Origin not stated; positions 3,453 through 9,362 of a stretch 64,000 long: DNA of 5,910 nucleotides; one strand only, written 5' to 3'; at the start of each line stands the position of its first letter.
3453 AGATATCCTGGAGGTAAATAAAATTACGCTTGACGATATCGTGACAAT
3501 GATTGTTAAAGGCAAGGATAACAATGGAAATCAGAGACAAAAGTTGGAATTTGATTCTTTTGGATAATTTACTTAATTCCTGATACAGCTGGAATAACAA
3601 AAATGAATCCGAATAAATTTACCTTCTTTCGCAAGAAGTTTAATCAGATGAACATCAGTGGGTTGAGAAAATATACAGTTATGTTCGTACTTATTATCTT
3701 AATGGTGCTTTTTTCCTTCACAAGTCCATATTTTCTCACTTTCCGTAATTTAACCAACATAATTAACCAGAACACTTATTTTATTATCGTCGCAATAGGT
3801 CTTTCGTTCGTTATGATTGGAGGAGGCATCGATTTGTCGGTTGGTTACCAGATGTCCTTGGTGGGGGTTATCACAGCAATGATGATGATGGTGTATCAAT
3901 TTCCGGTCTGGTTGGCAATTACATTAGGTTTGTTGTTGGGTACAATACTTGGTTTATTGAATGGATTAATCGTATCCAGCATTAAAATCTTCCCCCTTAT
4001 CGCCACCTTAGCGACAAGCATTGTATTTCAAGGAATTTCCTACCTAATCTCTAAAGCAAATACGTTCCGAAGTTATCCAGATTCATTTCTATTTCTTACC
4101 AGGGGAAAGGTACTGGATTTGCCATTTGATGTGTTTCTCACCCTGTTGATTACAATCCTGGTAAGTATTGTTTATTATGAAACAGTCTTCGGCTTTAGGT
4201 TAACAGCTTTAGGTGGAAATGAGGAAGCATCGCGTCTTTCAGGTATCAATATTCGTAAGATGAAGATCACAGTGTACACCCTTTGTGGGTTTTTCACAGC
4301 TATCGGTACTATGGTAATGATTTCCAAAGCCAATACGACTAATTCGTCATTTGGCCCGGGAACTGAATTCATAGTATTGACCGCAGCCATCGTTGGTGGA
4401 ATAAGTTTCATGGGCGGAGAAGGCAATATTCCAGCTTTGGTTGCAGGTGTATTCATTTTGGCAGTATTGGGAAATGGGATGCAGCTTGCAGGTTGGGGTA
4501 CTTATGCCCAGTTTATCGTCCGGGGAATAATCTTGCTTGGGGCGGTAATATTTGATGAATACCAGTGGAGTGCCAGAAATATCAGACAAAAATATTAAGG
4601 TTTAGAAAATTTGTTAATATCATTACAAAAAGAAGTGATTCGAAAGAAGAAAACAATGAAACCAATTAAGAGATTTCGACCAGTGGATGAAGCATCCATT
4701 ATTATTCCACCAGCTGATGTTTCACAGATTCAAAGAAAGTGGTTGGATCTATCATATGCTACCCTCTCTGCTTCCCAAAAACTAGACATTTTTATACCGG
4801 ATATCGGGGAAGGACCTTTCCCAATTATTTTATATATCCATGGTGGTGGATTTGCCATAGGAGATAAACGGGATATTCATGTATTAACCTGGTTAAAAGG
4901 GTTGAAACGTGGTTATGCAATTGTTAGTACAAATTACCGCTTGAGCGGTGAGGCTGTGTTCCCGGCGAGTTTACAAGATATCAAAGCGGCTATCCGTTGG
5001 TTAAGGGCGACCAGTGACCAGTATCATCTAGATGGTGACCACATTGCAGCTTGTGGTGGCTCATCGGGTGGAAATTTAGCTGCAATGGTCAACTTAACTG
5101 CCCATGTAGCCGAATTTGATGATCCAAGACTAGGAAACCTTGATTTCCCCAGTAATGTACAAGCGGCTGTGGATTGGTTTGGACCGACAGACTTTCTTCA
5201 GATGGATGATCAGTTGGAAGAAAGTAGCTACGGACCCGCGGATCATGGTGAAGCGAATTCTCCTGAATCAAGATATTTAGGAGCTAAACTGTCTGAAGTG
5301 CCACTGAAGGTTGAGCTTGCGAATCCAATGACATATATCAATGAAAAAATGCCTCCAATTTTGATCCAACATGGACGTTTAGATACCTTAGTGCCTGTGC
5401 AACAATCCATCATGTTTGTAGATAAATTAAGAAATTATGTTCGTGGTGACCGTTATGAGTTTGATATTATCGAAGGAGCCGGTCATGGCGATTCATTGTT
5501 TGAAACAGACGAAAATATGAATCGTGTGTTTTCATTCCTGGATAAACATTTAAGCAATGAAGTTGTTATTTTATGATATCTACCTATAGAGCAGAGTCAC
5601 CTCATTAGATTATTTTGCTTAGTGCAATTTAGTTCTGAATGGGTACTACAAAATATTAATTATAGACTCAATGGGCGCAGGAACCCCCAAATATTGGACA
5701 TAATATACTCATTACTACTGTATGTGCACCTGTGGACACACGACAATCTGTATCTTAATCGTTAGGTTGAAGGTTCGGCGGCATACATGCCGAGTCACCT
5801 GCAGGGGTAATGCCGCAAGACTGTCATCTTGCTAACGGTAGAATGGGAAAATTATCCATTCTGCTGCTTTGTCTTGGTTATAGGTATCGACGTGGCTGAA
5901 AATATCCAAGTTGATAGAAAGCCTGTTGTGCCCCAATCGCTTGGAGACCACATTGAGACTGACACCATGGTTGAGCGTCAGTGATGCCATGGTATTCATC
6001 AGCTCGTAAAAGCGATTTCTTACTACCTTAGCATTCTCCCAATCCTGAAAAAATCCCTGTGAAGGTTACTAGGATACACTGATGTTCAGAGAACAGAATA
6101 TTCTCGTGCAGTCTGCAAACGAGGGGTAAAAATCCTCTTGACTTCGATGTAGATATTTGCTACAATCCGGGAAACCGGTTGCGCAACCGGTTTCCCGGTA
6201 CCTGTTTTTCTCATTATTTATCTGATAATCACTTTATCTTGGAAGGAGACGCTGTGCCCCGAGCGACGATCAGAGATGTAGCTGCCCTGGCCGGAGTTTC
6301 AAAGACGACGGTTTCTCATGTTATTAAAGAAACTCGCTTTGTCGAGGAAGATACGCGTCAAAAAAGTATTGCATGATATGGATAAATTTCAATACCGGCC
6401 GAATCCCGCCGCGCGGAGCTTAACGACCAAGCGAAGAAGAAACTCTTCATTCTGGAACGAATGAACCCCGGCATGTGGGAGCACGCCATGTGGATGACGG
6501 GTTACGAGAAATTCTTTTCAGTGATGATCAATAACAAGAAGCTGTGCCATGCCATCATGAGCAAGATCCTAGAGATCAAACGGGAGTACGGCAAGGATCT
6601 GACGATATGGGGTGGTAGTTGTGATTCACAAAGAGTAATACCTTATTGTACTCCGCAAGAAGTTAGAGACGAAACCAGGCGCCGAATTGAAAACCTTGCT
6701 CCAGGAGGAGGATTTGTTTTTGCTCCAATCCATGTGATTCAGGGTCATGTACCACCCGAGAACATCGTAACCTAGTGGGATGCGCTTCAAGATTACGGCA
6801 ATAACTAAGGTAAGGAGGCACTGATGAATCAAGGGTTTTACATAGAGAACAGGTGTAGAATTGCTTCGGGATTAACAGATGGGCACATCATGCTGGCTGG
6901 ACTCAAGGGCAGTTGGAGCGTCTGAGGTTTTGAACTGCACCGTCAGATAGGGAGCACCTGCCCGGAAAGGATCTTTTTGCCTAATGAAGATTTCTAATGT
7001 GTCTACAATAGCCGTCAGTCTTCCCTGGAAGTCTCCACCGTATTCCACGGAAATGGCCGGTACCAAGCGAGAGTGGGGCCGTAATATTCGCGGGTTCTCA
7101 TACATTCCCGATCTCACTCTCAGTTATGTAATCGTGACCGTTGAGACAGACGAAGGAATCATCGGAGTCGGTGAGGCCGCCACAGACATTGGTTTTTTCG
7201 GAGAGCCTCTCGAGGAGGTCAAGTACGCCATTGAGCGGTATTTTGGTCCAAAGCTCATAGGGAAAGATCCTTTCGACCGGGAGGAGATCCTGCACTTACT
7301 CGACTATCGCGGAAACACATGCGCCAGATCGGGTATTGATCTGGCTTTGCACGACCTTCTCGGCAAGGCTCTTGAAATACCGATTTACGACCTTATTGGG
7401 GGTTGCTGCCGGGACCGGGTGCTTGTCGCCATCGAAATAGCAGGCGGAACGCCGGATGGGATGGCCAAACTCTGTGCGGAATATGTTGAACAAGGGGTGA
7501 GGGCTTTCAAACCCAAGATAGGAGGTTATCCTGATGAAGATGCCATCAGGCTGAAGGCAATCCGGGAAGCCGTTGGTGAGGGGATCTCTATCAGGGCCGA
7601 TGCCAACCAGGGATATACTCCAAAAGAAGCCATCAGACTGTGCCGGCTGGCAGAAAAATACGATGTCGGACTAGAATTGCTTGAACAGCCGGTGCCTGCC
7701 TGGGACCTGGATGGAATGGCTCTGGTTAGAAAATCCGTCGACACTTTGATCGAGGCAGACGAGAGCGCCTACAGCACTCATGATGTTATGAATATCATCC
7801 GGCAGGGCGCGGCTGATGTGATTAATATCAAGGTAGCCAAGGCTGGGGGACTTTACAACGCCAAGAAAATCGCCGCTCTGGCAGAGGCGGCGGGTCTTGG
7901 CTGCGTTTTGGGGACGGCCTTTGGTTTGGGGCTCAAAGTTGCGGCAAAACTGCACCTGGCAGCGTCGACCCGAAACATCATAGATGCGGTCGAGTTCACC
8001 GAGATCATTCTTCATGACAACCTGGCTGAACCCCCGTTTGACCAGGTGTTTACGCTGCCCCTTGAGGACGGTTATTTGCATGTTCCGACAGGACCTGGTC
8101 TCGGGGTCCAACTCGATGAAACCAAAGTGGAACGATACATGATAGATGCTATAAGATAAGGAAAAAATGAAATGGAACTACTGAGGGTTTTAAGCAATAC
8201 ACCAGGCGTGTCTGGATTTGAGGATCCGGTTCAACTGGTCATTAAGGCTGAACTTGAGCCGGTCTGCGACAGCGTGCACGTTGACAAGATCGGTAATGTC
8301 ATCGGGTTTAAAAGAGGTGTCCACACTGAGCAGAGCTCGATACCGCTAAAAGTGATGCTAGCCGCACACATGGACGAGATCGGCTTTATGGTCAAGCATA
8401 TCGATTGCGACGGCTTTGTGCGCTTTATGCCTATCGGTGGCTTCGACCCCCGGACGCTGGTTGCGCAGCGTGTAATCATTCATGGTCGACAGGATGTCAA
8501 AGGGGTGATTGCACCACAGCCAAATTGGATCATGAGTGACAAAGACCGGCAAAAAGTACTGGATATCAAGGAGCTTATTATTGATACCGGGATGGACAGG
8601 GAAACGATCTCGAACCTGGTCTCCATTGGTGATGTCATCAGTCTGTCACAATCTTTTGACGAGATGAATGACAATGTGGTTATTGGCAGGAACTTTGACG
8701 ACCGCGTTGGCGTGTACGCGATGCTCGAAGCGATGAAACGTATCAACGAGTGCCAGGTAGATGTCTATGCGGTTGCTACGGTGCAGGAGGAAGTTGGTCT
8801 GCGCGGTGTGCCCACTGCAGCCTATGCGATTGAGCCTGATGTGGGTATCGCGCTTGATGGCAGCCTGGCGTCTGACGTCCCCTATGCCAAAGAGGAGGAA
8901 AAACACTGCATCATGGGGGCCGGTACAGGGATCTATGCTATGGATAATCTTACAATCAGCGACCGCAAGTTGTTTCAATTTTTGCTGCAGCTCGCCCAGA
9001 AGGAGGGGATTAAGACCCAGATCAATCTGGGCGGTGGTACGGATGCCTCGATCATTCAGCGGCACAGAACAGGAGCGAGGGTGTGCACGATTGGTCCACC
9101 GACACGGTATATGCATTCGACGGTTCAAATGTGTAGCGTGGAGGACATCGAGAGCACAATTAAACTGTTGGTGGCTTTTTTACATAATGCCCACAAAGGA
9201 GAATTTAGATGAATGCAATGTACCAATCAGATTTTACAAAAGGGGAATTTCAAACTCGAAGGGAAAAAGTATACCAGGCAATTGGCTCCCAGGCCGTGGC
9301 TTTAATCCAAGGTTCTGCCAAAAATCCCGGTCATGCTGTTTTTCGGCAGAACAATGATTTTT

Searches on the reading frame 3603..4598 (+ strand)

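Call 54: search_protein_families(library=pfam, proteins=[window:3603-4598:+], max_evalue=0.00001)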
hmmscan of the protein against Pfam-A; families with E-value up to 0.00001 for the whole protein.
window:3603-4598:+ (331 aa): 1 family
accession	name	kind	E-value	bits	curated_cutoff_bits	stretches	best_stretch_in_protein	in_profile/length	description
PF02653.21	BPD_transp_2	-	6.1e-38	130.9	26.8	1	50-314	2-268/269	Branched-chain amino acid transport system / permease component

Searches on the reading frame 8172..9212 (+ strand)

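Call 54: search_protein_families(library=pfam, proteins=[window:8172-9212:+], max_evalue=0.00001)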
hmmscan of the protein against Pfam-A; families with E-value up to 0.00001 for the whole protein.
window:8172-9212:+ (346 aa): 3 families
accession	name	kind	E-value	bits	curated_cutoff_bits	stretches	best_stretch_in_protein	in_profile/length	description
PF05343.19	Peptidase_M42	-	5.9e-89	298.4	23.2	1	41-332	1-292/292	M42 glutamyl aminopeptidase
PF01546.33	Peptidase_M20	-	1.1e-09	38.9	24.6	1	165-338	22-205/206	Peptidase family M20/M25/M40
PF02127.20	Peptidase_M18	-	1.4e-07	31.2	24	0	241-336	330-431/432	Aminopeptidase I zinc metalloprotease (M18)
